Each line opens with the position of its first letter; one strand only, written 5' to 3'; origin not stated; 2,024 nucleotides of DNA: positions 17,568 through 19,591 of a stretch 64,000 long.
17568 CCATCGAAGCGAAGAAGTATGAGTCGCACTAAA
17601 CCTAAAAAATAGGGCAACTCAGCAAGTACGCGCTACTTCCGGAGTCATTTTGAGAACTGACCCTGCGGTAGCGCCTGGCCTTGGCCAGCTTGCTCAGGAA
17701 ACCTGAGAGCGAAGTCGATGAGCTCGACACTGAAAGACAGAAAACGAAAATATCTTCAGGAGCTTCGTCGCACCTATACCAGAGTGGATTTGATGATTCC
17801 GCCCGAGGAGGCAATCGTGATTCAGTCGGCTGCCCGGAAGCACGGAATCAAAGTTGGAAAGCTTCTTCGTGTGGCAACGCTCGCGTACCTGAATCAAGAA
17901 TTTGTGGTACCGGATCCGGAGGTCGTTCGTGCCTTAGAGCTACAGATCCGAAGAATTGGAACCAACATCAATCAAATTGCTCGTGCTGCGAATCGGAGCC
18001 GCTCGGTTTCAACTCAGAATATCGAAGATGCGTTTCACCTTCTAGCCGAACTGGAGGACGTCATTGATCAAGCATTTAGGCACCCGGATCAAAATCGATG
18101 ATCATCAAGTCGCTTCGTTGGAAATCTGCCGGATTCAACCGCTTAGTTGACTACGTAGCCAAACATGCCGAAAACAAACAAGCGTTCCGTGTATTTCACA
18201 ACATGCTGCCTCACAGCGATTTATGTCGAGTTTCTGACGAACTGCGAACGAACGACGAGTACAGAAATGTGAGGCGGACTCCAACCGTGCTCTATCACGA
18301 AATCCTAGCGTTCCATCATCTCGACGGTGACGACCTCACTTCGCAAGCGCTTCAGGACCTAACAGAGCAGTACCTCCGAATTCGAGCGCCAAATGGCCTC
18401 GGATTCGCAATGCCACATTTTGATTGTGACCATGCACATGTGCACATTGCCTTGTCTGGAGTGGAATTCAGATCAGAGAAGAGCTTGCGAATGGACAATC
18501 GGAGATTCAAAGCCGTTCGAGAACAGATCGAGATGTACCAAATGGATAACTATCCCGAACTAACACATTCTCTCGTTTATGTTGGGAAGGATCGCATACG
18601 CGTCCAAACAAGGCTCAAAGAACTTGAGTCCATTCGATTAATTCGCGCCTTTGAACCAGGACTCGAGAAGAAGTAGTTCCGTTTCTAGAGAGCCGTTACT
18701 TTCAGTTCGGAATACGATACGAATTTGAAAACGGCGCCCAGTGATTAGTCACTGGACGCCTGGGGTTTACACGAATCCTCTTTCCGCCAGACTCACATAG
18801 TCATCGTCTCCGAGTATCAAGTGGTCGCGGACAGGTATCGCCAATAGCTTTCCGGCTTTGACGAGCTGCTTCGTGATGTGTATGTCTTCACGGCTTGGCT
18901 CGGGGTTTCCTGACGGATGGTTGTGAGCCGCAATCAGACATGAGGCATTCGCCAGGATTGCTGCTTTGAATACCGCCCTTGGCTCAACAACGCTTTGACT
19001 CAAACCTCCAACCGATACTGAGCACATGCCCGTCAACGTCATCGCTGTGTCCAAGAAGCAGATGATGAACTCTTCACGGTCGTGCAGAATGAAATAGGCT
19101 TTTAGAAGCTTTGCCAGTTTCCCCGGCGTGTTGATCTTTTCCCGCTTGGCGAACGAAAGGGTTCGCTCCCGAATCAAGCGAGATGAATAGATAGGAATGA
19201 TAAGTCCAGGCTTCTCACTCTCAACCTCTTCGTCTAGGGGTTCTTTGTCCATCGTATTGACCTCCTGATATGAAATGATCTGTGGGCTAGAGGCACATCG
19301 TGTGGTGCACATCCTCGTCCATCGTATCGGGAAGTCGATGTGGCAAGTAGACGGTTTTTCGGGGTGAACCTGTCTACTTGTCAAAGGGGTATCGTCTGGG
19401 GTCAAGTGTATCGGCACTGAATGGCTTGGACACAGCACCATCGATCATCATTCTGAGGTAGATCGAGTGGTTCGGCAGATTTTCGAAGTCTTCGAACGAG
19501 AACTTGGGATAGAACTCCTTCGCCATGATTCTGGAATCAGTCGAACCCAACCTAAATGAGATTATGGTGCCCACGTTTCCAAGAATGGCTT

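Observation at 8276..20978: Integrative mobilizable element: integrase, cargo, T4CP, MobC, relaxase, RadC and P-loop ATPase, with no mating-pore genes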

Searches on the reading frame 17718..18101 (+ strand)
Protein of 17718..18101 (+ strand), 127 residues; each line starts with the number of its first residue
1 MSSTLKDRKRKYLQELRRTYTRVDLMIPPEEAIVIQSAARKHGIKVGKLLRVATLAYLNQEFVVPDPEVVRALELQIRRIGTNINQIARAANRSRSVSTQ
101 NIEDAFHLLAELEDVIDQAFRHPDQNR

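Call 7: search_protein_families(library=pfam, proteins=[window:17718-18101:+], max_evalue=0.01)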
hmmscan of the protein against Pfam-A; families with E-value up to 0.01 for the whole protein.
window:17718-18101:+ (127 aa): 2 families
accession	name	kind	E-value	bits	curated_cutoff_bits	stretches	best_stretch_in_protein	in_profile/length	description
PF05713.17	MobC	-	4.2e-13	50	23.2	1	76-118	3-44/45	Bacterial mobilisation protein (MobC)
PF21983.2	NikA-like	-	5.5e-07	30.1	27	1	28-90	12-71/72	Mobilization protein NikA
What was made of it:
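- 17718..18101 (+): MobC/NikA-type ribbon-helix-helix relaxosome accessory protein. MobC 4.2e-13 and NikA-like 5.5e-7 (call 7).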

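Call 14: search_protein_families(library=ncbifam, proteins=[window:17718-18101:+], max_evalue=0.01)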
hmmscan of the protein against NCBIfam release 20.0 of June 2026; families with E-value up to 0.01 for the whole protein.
window:17718-18101:+ (127 aa): 1 family
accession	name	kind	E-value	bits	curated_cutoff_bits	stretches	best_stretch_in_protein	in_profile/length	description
NF041451.1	DDP1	equivalog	3.9e-05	23.9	150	1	9-104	42-138/169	DNA distortion polypeptide 1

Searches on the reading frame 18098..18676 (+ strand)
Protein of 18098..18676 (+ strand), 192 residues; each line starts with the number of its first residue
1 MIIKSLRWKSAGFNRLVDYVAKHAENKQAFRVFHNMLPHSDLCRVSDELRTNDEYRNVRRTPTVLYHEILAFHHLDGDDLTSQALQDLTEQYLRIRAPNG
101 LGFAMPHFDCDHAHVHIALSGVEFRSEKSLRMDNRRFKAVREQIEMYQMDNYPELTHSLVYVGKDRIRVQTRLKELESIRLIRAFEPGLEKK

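Call 7: search_protein_families(library=pfam, proteins=[window:18098-18676:+], max_evalue=0.01)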
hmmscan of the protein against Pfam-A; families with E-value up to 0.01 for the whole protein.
window:18098-18676:+ (192 aa): 1 family
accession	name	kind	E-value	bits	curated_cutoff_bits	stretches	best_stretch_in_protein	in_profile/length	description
PF03432.20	Relaxase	-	1.2e-07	32.5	24.6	1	25-145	6-127/132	MobA/VirD2-like, nuclease domain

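Call 14: search_protein_families(library=ncbifam, proteins=[window:18098-18676:+], max_evalue=0.01)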
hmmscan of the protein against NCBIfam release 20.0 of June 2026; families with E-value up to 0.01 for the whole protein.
window:18098-18676:+ (192 aa): 1 family
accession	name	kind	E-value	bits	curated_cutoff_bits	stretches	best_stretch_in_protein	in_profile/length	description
NF041498.2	MobP2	subfamily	0.0087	15.8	200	0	84-128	125-172/335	MobP2 family relaxase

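Call 50: search_protein_representatives(protein=window:18098-18676:+)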
Query: 192 residues. Proteins with E-value up to 0.001 (for the whole library): 1235; up to 1e-10: 851; up to 1e-30: 31. The best 150 are listed.
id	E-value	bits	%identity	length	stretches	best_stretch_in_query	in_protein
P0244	2.1e-125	432.0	100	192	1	1-192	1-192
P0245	3.7e-49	183.5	50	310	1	1-181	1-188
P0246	1.6e-47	178.2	49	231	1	1-185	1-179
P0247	2.3e-47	177.7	49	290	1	1-180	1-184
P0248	4.3e-47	176.8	48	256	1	1-186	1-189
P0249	2.6e-40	154.7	42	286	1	6-186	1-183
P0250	3.2e-40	154.4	45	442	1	1-164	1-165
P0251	8.4e-40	153.0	40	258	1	1-177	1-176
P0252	6.3e-39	150.2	43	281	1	1-164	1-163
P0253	3.6e-38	147.7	44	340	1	1-178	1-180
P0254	1.9e-36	142.1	42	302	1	1-171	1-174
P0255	2.0e-35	138.7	43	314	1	1-177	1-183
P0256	8.9e-35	136.7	41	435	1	1-191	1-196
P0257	2.5e-34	135.2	41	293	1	1-173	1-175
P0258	3.5e-34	134.7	41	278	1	1-176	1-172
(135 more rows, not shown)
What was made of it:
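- The relaxase is at the short extreme of its family (call 50).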

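Call 98: search_dna_similar(query=window:18098-18676:+, collection=plasmids, mode=protein, max_rows=12)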
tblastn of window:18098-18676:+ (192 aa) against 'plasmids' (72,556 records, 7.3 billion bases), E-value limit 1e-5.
Records with a match: 1; places in all: 1; records where one place covers at least 80% of the query: 1.
Best place of each record, by identity: <60% 1.
By first word of the organism name: Desulfotalea 1.
By predicted mobility (MOB-suite, as given by PLSDB): non-mobilizable 1.
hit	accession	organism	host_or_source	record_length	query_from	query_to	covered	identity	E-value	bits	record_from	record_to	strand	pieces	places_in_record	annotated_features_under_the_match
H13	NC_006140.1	Desulfotalea psychrophila LSv54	-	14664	1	160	83%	29.3%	1e-17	87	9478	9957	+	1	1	hypothetical protein (x2)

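Call 99: get_annotated_region(hit=H13, flank=8000)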
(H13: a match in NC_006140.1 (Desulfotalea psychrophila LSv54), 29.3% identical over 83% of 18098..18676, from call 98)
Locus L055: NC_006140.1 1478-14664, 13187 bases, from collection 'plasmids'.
description: Desulfotalea psychrophila LSv54 plasmid small, complete sequence
organism: Desulfotalea psychrophila LSv54 (NCBI taxid 177439)
taxonomy: Bacteria; Thermodesulfobacteriota; Desulfobulbia; Desulfobulbales; Desulfocapsaceae; Desulfotalea; Desulfotalea psychrophila; Desulfotalea psychrophila LSv54
host: -; source: -; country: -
typing (MOB-suite, as given by PLSDB): non-mobilizable; mating-pair formation MPF_T
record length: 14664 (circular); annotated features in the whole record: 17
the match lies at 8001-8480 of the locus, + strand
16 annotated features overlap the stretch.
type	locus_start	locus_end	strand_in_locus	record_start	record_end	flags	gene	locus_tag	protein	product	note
CDS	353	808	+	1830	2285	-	-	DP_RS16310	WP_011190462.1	hypothetical protein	-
CDS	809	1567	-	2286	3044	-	-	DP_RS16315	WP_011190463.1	hypothetical protein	-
CDS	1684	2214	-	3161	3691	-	-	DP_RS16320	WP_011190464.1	hypothetical protein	-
CDS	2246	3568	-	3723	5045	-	-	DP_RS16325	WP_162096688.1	replication initiation protein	GO:0006270 - DNA replication initiation [Evidence IEA]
CDS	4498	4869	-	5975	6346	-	-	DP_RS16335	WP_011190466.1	hypothetical protein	-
CDS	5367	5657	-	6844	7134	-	-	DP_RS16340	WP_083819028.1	toprim domain-containing protein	-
CDS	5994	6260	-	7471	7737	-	-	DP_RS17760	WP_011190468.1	CHC2 zinc finger domain-containing protein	GO:0006260 - DNA replication [Evidence IEA]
CDS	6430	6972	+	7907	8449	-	-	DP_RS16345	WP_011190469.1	hypothetical protein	-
CDS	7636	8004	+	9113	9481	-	-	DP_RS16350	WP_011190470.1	hypothetical protein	-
CDS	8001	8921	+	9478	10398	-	-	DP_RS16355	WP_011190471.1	hypothetical protein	-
CDS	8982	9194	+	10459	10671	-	-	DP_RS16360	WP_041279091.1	hypothetical protein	-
CDS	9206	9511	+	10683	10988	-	-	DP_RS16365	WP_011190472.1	hypothetical protein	-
CDS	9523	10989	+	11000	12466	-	-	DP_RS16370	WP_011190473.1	type IV secretory system conjugative DNA transfer family protein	-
CDS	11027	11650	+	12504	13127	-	-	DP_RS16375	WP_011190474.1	J domain-containing protein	GO:0006457 - protein folding [Evidence IEA]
CDS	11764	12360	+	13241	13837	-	-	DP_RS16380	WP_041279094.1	hypothetical protein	-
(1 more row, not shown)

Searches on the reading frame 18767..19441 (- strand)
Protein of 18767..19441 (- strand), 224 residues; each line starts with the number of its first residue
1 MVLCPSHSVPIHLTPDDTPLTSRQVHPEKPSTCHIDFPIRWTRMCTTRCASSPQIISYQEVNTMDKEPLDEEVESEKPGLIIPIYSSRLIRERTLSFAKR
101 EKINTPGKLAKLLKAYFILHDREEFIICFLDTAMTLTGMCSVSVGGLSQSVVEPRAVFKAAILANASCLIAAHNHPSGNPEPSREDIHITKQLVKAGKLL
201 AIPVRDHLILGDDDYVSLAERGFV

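Call 7: search_protein_families(library=pfam, proteins=[window:18767-19441:-], max_evalue=0.01)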
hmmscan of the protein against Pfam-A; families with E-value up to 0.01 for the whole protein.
window:18767-19441:- (224 aa): 2 families
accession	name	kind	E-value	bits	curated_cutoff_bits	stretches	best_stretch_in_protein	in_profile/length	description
PF04002.20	RadC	-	7.6e-39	132.8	22.1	1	103-222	1-120/121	RadC-like JAB domain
PF14464.11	Prok-JAB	-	0.0048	17.2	25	1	160-204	60-101/114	Prokaryotic homologs of the JAB domain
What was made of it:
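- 18767..19441 (-): RadC-like JAB/JAMM protein. The real start is probably M64, near 19252. RadC 7.6e-39 (call 7).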

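Call 14: search_protein_families(library=ncbifam, proteins=[window:18767-19441:-], max_evalue=0.01)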
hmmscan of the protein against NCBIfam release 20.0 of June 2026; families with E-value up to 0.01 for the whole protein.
window:18767-19441:- (224 aa): 2 families
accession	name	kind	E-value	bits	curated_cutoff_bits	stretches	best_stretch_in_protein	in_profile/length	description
NF000642.1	PRK00024.1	equivalog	5.4e-38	130.8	180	1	96-223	84-211/212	RadC family protein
TIGR00608.1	radc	subfamily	2.2e-36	125.7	133.85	1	87-223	84-217/218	RadC family protein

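Call 58: search_protein_families(library=padloc, proteins=[window:18767-19441:-], max_evalue=0.001)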
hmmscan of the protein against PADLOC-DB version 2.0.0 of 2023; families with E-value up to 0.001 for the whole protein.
window:18767-19441:- (224 aa): 0 families
